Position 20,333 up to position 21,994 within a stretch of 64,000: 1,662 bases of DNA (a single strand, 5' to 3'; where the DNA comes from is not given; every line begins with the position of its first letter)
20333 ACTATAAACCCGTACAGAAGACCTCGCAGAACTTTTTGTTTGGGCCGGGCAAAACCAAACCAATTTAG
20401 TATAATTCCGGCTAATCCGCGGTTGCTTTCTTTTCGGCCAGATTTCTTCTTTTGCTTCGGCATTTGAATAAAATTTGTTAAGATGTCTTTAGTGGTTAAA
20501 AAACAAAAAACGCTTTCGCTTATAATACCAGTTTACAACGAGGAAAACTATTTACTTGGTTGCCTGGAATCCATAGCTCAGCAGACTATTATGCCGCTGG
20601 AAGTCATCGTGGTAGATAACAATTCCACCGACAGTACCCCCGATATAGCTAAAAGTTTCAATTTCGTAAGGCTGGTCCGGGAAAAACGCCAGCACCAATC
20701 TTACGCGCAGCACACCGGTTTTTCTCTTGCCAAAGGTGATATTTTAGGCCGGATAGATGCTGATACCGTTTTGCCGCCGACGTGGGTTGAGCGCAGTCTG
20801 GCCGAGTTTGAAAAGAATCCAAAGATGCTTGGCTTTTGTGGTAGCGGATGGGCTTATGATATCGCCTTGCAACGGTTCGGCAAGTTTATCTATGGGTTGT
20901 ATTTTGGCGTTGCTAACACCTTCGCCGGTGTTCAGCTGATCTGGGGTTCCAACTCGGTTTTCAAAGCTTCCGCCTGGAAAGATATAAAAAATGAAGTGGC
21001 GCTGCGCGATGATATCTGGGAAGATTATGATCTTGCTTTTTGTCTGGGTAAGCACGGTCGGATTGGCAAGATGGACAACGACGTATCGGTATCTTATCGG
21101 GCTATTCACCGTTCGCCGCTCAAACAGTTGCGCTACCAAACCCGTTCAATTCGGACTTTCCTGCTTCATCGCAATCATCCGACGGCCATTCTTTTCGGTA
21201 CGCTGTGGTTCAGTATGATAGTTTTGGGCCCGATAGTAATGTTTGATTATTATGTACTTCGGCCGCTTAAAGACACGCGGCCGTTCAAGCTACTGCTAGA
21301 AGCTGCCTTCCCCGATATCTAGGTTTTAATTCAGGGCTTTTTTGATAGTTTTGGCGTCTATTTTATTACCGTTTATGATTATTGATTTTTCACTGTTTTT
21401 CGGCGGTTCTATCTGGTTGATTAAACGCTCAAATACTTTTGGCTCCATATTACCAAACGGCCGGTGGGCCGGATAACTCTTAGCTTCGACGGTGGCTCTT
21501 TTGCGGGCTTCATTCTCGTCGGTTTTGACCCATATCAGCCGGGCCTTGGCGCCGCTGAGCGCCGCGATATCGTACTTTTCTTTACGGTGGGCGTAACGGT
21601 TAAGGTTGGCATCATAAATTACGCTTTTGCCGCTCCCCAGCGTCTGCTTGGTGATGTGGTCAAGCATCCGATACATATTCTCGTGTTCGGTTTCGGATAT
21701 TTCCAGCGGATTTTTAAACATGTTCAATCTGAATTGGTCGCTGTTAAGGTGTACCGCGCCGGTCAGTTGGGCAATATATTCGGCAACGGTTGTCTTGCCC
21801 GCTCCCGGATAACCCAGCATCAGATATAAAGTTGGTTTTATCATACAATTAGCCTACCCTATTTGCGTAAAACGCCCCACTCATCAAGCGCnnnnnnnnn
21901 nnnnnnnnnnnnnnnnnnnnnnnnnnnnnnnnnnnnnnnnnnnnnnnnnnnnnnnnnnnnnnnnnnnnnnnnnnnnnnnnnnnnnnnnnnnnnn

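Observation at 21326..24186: RelA/SpoT homologue with an apparent HD-like / synthetase / second complete HD layout, paired with a small P-loop kinase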

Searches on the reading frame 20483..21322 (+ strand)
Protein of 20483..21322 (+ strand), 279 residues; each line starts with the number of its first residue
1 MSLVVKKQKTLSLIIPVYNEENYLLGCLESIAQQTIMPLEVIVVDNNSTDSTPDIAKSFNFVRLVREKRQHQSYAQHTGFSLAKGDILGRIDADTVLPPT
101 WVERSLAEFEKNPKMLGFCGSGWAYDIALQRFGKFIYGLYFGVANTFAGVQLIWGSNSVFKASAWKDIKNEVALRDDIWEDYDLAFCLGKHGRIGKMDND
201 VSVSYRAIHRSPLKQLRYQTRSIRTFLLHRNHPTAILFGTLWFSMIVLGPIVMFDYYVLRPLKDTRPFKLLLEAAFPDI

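Call 3: search_protein_families(library=pfam, proteins=[window:20483-21322:+], max_evalue=1)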
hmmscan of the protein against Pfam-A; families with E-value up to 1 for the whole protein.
window:20483-21322:+ (279 aa): 7 families
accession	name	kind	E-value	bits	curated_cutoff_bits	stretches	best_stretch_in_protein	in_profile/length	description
PF00535.33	Glycos_transf_2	-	9e-31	107.5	23.3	1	12-114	1-108/168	Glycosyl transferase family 2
PF13641.12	Glyco_tranf_2_3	-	5.4e-13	49.9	27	1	11-193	3-199/230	Glycosyltransferase like family 2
PF13632.12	Glyco_trans_2_3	-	8.8e-07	29.4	27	1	91-247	5-170/198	Glycosyl transferase family group 2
PF10111.15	Glyco_tranf_2_2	-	0.00018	21.6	27.3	1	12-103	1-100/276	Glycosyltransferase like family 2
PF13704.12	Glyco_tranf_2_4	-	0.0097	16.8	27.5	1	19-94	2-81/98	Glycosyl transferase family 2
PF13506.12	Glyco_transf_21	-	0.02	14.8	21.7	1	75-197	21-146/174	Glycosyl transferase family 21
PF03142.21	Chitin_synth_2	-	0.19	10.8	27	1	77-122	194-239/527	Chitin synthase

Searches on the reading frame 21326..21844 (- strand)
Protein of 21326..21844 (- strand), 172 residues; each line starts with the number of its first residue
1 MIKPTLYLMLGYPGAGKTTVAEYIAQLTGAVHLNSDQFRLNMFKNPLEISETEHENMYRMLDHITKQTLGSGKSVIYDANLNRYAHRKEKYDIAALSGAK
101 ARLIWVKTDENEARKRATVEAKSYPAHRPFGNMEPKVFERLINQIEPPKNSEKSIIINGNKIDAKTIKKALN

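Call 3: search_protein_families(library=pfam, proteins=[window:21326-21844:-], max_evalue=1)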
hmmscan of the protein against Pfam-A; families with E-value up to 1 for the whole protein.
window:21326-21844:- (172 aa): 24 families
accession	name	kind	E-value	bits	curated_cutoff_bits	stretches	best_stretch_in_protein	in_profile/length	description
PF13671.12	AAA_33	-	8.7e-20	71.9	27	1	6-122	1-120/143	AAA domain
PF06414.18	Zeta_toxin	-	1.1e-14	54.8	22.3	1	3-118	15-141/199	Zeta toxin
PF08433.16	KTI12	-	1.2e-07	32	22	1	6-153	3-145/271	Chromatin associated protein KTI12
PF13238.12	AAA_18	-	9.4e-06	26.5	29.4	1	10-133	4-122/128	AAA domain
PF13207.12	AAA_17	-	2.1e-05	25.3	27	1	10-55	1-52/136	AAA domain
PF00004.35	AAA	-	0.00013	22.8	21.2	1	8-38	2-34/131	ATPase family associated with various cellular activities (AAA)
PF05729.18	NACHT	-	0.00015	22.1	26.7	1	8-74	4-68/167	NACHT domain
PF01202.28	SKI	-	0.00048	20.7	22.1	1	13-136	1-116/159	Shikimate kinase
PF01583.26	APS_kinase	-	0.0026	18.2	21.1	1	8-116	6-117/152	Adenylylsulphate kinase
PF00005.33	ABC_tran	-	0.0073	17.4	25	1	6-41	13-55/137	ABC transporter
PF19975.5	DO-GTPase1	-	0.0089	15.8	27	1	8-49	1-37/271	Double-GTPase 1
PF02367.23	TsaE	-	0.0094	16.3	26.6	1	6-64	23-81/128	Threonylcarbamoyl adenosine biosynthesis protein TsaE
PF00406.28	ADK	-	0.012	16.2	26.8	1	9-42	1-35/151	Adenylate kinase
PF20720.3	nSTAND3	-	0.015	15.4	27.2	1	8-25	21-38/155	Novel STAND NTPase 3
PF13191.12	AAA_16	-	0.016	16.2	32.6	1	6-38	26-63/167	AAA ATPase domain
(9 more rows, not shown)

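Call 4: search_protein_families(library=ncbifam, proteins=[window:21326-21844:-], max_evalue=1)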
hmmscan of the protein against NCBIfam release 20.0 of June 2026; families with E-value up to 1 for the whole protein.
window:21326-21844:- (172 aa): 30 families (the best 25 are shown)
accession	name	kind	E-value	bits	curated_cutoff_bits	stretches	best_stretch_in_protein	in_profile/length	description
TIGR02173.1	cyt_kin_arch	equivalog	0.0001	22.3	102.1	1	10-96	6-95/169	(d)CMP kinase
NF040667.1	hom_kin_desulfo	exception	0.00019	21.3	197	1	9-54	5-51/163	homoserine kinase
TIGR01351.1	adk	subfamily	0.00031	20.4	168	1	8-44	3-40/212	adenylate kinase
TIGR01313.1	therm_gnt_kin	subfamily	0.00066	19.5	113.75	1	8-158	2-146/164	gluconokinase, GntK/IdnK-type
NF010555.0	PRK13949.1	equivalog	0.001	19.2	180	1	8-65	5-63/175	shikimate kinase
NF001384.0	PRK00279.2-2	equivalog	0.0023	17.7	152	1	5-28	3-26/191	adenylate kinase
NF006610.0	PRK09169.1-4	subfamily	0.0023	14.5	4299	1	9-117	2870-2975/3056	hypothetical protein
TIGR04075.1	bacter_Pnkp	equivalog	0.0029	15.8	750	1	5-118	9-118/851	polynucleotide kinase-phosphatase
NF047389.1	ATPase_Sll1717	subfamily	0.0036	16.5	75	1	4-147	29-180/454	P-loop ATPase, Sll1717 family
NF058535.1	antiphage_EruA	equivalog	0.0042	15.2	1000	1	6-41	26-61/1318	NACHT domain-containing antiphage protein EruA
NF004861.0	PRK06217.1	equivalog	0.006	16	203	1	9-67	6-64/183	hypothetical protein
TIGR00231.1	small_GTP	domain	0.013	15.3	42.5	0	8-32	7-31/164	GTP-binding protein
NF001385.0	PRK00279.2-3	equivalog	0.013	15.1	315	1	1-38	1-38/213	adenylate kinase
NF001380.0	PRK00279.1-2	equivalog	0.014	14.8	251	1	8-44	4-41/216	adenylate kinase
NF001386.0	PRK00279.2-4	equivalog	0.016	14.9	256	1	8-53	6-52/220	adenylate kinase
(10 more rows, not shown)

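Call 54: search_solved_structures(query=window:21326-21844:-, max_evalue=0.01)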
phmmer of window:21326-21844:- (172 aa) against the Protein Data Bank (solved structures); distinct sequences matched with E-value up to 0.01: 5.
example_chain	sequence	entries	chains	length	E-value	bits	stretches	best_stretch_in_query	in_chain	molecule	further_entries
9d2f_A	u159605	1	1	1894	1e-05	28.7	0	2-31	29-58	Adenylate kinase 9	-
4xrp_A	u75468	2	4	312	0.00056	23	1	4-80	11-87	Pnkp1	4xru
9fqr_Xf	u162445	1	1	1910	0.0011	22.1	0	2-30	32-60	Cilia- and flagella-associated protein 276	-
3ndp_A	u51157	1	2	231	0.0023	21.1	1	8-60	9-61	Adenylate kinase isoenzyme 4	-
2ar7_A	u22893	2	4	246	0.0026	20.9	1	8-60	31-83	Adenylate kinase 4 | adenylate kinase 4, AK4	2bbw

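Call 72: find_homologous_proteins(query=window:21326-21844:-, max_evalue=1e-10)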
Query window:21326-21844:- (172 aa): 332 proteins with E <= 1e-10 among 372 candidates; the best 120 are listed.
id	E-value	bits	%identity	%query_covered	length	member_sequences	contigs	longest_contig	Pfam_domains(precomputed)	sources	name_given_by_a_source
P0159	1.2e-108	378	100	100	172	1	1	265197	PF06414.19,PF13671.13,PF13207.13,PF08433.17,PF13238.13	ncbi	-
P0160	2.3e-83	296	77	99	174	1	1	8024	PF06414.19,PF13671.13,PF13207.13,PF08433.17,PF13238.13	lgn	-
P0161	1.5e-81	290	76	99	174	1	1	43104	PF06414.19,PF13671.13,PF13207.13,PF08433.17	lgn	-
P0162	3.4e-78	279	74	99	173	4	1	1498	PF06414.19,PF13671.13,PF08433.17,PF13238.13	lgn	-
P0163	5.8e-78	278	72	100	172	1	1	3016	PF06414.19,PF13671.13,PF13207.13,PF08433.17,PF13238.13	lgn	-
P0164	9.5e-78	278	72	99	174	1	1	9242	PF06414.19,PF13671.13,PF13207.13,PF08433.17,PF13238.13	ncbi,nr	ncbi:MAG TPA: ATP-binding protein [Candidatus Saccharimonadales bacterium]|nr:ATP-binding protein [C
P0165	1.2e-76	274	74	99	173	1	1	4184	PF06414.19,PF13671.13,PF08433.17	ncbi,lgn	-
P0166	6.0e-76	272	73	99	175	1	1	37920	PF06414.19,PF13671.13,PF08433.17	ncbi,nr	ncbi:MAG TPA: ATP-binding protein [Candidatus Saccharimonadales bacterium]|nr:ATP-binding protein [C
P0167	7.8e-76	271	74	95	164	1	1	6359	PF06414.19,PF13671.13,PF08433.17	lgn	-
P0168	2.7e-75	270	74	95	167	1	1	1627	PF06414.19,PF13671.13,PF08433.17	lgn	-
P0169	4.3e-75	269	71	95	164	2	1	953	PF06414.19,PF13671.13,PF13207.13,PF08433.17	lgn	-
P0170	3.8e-74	266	70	99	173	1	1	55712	PF06414.19,PF13671.13,PF08433.17,PF13238.13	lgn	-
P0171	3.7e-73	263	68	99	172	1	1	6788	PF06414.19,PF13671.13,PF08433.17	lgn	-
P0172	1.5e-72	261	72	95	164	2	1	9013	PF06414.19,PF13671.13,PF08433.17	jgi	jgi:predicted kinase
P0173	4.9e-72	259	72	95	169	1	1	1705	PF06414.19,PF13671.13,PF08433.17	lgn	-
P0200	1.9e-57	212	58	99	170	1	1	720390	PF06414.19,PF13671.13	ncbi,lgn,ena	-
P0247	2.6e-44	169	48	100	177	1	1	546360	PF06414.19,PF13671.13,PF08433.17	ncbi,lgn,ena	-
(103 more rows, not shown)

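Call 74: find_encoding_contigs(protein=P0200, flank=5000, max_places=1)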
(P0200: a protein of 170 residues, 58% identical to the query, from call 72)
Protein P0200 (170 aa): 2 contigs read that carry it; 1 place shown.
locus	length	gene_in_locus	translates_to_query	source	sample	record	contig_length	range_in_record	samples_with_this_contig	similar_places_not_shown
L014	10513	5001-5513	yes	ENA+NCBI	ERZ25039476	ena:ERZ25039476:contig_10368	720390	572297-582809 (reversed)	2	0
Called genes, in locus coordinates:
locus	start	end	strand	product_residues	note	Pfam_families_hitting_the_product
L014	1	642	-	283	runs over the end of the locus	PF00119:ATP-synt_A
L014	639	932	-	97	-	PF09527:ATPase_gene1 (weak)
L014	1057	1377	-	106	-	-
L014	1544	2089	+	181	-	-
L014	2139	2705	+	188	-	PF02572:CobA_CobO_BtuR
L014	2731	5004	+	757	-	PF04607:RelA_SpoT (faint)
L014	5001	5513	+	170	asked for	PF06414:Zeta_toxin, PF13671:AAA_33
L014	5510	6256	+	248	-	PF13641:Glyco_tranf_2_3, PF00535:Glycos_transf_2, PF10111:Glyco_tranf_2_2 (weak)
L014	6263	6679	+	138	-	PF04138:GtrA_DPMS_TM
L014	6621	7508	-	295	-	PF00535:Glycos_transf_2, PF13641:Glyco_tranf_2_3, PF13632:Glyco_trans_2_3 (weak)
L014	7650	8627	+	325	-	-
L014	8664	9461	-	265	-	PF13578:Methyltransf_24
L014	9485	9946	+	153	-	PF01668:SmpB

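Call 75: find_encoding_contigs(protein=P0247, flank=5000, max_places=1)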
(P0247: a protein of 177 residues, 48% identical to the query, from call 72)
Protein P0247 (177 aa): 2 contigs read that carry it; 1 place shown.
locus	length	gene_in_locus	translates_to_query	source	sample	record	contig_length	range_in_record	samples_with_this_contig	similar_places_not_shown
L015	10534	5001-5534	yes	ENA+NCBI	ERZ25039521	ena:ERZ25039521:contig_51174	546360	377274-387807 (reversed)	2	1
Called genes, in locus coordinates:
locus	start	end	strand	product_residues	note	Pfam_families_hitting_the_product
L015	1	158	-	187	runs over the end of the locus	PF00006:ATP-synt_ab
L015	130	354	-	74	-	-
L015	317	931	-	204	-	PF00213:OSCP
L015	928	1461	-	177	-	PF00430:ATP-synt_B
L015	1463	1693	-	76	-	PF00137:ATP-synt_C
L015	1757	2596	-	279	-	PF00119:ATP-synt_A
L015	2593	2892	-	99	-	PF09527:ATPase_gene1 (weak)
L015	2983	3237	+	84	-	PF00462:Glutaredoxin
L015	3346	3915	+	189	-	PF02572:CobA_CobO_BtuR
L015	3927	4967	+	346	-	PF00781:DAGK_cat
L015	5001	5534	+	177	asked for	PF06414:Zeta_toxin, PF08433:KTI12, PF13671:AAA_33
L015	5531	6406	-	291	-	PF13641:Glyco_tranf_2_3, PF00535:Glycos_transf_2, PF10111:Glyco_tranf_2_2 (weak), PF13632:Glyco_trans_2_3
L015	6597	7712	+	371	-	PF02449:Glyco_hydro_42 (faint)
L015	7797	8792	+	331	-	-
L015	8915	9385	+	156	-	PF01668:SmpB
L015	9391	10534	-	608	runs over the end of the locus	PF13522:GATase_6, PF13537:GATase_7, PF01380:SIS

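Call 78: search_protein_families(library=padloc, proteins=[window:21326-21844:-], max_evalue=0.01)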
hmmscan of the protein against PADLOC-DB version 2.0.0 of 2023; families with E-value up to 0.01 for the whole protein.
window:21326-21844:- (172 aa): 5 families
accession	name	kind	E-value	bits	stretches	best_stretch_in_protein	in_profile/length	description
PDLC02196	IetA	-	0.00073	17.1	1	7-28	125-146/374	-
PDLC02195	IetA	-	0.0017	15.7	1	7-28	140-161/395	-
PDLC00915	TRIP13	-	0.0038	14.7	1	7-60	66-117/302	TRIP13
PDLC04475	PDC-M16A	-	0.0062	13.1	0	68-110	39-81/721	-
PDLC03838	DolB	-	0.0094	13.2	0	3-45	165-204/375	-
